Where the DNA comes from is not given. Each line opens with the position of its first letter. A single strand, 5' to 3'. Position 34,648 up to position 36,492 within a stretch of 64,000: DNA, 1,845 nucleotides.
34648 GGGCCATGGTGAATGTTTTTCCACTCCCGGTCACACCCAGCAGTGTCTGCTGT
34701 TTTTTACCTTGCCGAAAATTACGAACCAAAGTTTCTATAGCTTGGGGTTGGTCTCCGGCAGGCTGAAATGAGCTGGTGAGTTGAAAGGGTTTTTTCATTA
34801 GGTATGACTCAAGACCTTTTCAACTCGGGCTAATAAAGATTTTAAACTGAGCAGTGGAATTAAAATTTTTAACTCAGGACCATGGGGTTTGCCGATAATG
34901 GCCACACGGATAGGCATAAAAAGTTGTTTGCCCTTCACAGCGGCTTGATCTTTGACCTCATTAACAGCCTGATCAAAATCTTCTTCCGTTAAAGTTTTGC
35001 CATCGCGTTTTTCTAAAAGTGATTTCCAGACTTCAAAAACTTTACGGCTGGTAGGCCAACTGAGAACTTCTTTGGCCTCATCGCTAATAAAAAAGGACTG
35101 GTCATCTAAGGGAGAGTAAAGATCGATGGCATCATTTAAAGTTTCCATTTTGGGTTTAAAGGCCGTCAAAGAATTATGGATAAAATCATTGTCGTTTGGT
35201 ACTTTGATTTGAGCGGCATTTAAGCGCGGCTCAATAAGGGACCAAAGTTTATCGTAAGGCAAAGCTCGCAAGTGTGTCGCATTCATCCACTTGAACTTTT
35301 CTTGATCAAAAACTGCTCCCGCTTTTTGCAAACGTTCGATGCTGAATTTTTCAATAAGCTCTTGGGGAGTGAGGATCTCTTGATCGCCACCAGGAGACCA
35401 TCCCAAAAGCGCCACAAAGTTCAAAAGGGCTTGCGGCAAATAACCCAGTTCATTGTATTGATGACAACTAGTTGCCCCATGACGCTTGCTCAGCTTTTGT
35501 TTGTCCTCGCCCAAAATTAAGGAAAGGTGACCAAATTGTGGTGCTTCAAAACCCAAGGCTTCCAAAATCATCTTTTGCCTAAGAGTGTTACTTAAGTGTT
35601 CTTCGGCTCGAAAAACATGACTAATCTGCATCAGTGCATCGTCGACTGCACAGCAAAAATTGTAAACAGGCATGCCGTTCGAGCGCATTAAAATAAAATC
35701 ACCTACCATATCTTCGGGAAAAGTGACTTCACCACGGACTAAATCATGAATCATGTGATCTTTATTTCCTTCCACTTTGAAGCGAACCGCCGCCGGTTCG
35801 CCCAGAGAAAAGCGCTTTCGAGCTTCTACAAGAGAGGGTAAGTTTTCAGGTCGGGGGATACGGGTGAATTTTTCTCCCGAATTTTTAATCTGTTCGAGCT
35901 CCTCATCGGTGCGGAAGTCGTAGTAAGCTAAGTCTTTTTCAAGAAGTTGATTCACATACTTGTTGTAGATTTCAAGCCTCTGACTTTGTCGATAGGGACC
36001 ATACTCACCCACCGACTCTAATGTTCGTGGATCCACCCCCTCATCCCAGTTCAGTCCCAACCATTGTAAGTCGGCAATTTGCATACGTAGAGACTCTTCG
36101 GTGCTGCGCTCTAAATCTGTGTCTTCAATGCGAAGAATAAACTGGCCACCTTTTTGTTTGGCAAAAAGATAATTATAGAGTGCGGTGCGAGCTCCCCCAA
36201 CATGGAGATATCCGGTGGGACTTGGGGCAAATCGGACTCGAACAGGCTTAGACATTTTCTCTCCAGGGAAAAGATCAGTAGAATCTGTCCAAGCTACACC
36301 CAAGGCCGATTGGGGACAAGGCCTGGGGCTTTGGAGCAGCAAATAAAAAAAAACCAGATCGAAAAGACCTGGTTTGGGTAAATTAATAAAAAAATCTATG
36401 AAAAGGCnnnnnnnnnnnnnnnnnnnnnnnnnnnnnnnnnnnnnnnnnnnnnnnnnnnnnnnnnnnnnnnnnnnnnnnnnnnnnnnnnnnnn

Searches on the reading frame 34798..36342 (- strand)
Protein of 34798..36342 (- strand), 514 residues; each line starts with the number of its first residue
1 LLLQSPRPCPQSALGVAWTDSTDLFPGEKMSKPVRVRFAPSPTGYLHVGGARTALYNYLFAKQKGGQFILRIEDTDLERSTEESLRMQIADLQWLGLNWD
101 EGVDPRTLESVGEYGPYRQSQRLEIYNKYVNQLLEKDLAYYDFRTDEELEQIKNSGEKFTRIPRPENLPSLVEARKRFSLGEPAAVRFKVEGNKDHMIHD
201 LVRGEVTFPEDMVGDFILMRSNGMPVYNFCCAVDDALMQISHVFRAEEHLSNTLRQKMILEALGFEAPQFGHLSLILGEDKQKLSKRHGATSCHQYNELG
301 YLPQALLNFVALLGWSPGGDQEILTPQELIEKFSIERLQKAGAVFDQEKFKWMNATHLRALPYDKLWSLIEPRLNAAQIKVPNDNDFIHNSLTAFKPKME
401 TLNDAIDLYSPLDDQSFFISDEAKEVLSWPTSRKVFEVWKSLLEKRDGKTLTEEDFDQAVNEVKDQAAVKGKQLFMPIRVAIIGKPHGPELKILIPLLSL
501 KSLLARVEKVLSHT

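Call 53: search_protein_families(library=pfam, proteins=[window:34798-36342:-], max_evalue=0.00001)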
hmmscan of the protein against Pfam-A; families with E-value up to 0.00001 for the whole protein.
window:34798-36342:- (514 aa): 2 families
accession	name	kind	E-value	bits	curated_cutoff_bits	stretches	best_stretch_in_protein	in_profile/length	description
PF00749.27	tRNA-synt_1c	-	3.5e-103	345.2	23.4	1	34-352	2-314/314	tRNA synthetases class I (E and Q), catalytic domain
PF19269.4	Anticodon_2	-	2.9e-13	50.9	23.6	1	383-510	11-140/141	Anticodon binding domain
